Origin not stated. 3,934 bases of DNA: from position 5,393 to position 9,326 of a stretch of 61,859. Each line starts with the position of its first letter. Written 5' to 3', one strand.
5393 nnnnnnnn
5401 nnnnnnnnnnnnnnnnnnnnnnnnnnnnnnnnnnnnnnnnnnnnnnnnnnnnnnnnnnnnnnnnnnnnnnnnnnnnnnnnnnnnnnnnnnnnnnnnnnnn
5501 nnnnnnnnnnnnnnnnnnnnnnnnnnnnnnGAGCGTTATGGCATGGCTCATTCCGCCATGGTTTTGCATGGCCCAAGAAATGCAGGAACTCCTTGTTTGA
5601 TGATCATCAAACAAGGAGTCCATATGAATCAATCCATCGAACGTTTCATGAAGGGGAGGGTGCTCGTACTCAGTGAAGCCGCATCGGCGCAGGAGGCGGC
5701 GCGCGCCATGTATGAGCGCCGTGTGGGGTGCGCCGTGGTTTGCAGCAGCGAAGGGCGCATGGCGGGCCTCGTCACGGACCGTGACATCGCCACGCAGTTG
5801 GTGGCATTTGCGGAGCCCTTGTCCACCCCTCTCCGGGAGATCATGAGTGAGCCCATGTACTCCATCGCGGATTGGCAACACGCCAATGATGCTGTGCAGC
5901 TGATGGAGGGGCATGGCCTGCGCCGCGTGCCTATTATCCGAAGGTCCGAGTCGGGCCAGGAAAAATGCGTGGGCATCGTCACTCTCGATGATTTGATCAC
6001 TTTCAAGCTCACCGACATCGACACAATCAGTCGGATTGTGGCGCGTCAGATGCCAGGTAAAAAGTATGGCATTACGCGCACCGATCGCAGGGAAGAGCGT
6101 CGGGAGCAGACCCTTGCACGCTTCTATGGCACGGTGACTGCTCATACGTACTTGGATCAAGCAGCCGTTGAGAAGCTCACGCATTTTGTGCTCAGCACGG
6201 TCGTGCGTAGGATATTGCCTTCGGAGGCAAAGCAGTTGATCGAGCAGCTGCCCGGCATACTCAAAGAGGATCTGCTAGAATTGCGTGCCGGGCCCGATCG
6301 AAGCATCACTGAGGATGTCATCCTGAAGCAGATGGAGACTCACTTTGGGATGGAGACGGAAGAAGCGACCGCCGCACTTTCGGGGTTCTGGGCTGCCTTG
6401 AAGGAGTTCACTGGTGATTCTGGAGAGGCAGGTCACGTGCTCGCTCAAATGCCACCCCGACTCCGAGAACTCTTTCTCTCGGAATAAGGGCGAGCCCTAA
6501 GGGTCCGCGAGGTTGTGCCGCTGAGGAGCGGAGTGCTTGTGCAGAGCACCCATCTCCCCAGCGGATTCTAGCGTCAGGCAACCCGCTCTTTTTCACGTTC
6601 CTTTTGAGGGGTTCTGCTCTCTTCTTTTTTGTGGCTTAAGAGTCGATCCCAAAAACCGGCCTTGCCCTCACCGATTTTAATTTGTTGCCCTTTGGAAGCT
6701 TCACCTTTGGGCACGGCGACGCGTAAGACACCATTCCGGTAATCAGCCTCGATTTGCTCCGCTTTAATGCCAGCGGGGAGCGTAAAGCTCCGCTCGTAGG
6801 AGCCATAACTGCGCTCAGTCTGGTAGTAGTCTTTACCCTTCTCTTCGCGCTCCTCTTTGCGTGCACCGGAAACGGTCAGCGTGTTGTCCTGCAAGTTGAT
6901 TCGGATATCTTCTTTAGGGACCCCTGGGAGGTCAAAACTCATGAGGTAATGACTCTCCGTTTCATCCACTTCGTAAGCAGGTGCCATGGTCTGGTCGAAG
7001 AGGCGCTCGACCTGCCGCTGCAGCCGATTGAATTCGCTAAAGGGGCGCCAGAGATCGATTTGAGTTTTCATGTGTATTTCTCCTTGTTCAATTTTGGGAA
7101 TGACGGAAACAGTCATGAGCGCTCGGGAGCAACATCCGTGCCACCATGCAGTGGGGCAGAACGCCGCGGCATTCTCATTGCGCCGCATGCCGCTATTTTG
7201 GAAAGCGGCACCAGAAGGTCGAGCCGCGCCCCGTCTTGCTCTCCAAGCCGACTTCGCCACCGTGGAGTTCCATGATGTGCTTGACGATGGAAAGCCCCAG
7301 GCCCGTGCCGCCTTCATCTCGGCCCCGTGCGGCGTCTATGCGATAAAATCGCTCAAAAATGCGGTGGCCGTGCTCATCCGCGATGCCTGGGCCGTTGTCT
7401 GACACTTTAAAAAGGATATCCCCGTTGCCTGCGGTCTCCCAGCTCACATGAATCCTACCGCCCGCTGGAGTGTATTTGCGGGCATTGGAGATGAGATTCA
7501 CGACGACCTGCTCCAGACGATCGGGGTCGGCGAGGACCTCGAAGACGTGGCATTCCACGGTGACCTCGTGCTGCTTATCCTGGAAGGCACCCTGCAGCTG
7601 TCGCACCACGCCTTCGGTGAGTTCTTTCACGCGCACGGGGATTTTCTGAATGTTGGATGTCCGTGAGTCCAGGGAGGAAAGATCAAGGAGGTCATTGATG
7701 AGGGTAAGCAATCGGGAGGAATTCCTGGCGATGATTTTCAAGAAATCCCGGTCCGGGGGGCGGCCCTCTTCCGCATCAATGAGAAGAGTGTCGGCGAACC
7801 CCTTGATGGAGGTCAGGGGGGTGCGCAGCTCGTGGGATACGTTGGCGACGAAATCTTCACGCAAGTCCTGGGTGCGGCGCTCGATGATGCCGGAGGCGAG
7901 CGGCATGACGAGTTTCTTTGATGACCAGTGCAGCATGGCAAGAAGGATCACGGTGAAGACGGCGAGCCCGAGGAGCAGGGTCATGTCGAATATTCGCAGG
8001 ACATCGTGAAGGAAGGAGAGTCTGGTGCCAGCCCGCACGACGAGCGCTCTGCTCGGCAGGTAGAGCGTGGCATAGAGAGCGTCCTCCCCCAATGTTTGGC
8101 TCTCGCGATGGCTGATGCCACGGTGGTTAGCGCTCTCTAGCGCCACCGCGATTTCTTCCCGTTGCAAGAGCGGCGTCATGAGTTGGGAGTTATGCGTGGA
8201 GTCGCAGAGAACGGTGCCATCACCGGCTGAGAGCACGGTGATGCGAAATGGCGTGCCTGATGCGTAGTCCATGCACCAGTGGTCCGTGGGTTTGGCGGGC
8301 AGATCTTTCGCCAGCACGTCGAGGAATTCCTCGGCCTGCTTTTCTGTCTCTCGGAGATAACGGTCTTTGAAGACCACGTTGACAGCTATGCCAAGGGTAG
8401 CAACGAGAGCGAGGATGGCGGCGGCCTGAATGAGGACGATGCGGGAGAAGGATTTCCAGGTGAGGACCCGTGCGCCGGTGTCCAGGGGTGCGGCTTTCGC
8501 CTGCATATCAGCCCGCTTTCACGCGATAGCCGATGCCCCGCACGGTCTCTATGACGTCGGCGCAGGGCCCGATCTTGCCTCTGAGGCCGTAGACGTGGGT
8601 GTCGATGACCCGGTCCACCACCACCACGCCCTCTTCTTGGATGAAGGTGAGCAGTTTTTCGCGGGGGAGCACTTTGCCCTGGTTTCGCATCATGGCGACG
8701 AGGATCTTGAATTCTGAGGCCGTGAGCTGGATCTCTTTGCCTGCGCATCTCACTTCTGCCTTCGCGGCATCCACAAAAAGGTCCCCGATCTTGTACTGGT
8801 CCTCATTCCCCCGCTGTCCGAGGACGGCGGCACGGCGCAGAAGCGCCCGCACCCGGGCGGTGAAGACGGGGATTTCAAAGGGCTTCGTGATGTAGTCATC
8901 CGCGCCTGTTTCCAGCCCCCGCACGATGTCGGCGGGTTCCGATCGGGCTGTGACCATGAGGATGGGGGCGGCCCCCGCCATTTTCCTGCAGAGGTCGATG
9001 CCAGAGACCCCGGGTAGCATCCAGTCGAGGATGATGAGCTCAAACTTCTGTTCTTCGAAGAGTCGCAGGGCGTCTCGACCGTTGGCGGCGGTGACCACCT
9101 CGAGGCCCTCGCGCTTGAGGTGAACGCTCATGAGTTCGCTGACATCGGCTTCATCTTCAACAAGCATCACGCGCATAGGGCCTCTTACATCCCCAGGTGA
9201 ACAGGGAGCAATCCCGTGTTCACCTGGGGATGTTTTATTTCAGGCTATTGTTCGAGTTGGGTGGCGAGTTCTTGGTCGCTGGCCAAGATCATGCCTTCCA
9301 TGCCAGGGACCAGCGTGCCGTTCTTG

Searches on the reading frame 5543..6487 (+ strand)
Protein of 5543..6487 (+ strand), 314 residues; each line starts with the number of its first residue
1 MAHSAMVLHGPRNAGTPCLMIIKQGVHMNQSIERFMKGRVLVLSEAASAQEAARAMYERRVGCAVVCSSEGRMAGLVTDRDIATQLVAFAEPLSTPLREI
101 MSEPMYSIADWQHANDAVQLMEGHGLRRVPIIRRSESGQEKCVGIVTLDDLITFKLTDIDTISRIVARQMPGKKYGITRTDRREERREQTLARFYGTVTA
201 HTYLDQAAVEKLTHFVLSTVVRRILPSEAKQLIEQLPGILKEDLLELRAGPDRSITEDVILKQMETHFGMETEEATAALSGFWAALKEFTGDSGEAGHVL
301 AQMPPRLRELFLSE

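Call 33: search_protein_families(library=pfam, proteins=[window:5543-6487:+], max_evalue=0.00001)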
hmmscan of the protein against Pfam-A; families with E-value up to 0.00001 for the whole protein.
window:5543-6487:+ (314 aa): 2 families
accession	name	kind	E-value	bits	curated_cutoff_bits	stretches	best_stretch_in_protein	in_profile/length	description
PF00571.33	CBS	-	1.6e-18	67.2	24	2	33-86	2-55/57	CBS domain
PF10025.14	DUF2267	-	2.2e-11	44.5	29.8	1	193-310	3-122/122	Uncharacterized conserved protein (DUF2267)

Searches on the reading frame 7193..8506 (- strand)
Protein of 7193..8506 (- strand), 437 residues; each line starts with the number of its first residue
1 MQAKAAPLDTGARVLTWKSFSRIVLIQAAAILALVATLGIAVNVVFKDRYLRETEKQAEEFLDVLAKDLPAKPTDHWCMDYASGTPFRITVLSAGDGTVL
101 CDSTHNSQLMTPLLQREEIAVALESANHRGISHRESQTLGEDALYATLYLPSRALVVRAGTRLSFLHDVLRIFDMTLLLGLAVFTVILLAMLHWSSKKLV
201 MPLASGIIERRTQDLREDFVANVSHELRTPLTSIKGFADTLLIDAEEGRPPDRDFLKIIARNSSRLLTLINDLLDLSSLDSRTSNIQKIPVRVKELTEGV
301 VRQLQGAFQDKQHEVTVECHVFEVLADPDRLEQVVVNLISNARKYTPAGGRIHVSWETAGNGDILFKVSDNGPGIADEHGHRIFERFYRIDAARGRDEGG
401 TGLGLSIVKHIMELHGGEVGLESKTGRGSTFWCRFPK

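Call 33: search_protein_families(library=pfam, proteins=[window:7193-8506:-], max_evalue=0.00001)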
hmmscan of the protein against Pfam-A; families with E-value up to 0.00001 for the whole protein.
window:7193-8506:- (437 aa): 2 families
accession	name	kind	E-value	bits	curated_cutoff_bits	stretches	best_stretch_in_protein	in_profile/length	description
PF02518.31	HATPase_c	-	1.8e-31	109.3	26.4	1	327-436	2-108/111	Histidine kinase-, DNA gyrase B-, and HSP90-like ATPase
PF00512.31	HisKA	-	3.2e-21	75.6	26.9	1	216-281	2-65/66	His Kinase A (phospho-acceptor) domain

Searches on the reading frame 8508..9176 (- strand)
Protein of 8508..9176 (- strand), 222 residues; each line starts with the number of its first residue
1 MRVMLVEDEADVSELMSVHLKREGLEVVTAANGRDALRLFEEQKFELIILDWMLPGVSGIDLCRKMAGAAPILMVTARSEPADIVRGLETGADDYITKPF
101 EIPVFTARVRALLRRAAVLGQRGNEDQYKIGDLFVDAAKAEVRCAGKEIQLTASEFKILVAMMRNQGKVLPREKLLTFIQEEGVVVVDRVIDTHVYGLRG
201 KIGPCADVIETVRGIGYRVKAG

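Call 33: search_protein_families(library=pfam, proteins=[window:8508-9176:-], max_evalue=0.00001)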
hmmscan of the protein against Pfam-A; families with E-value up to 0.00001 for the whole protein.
window:8508-9176:- (222 aa): 2 families
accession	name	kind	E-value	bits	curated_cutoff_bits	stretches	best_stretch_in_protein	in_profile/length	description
PF00072.30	Response_reg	-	3e-27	95.4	30.2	1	3-109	1-110/111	Response regulator receiver domain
PF00486.34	Trans_reg_C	-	4.4e-20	72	26.2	1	146-218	1-76/77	Transcriptional regulatory protein, C terminal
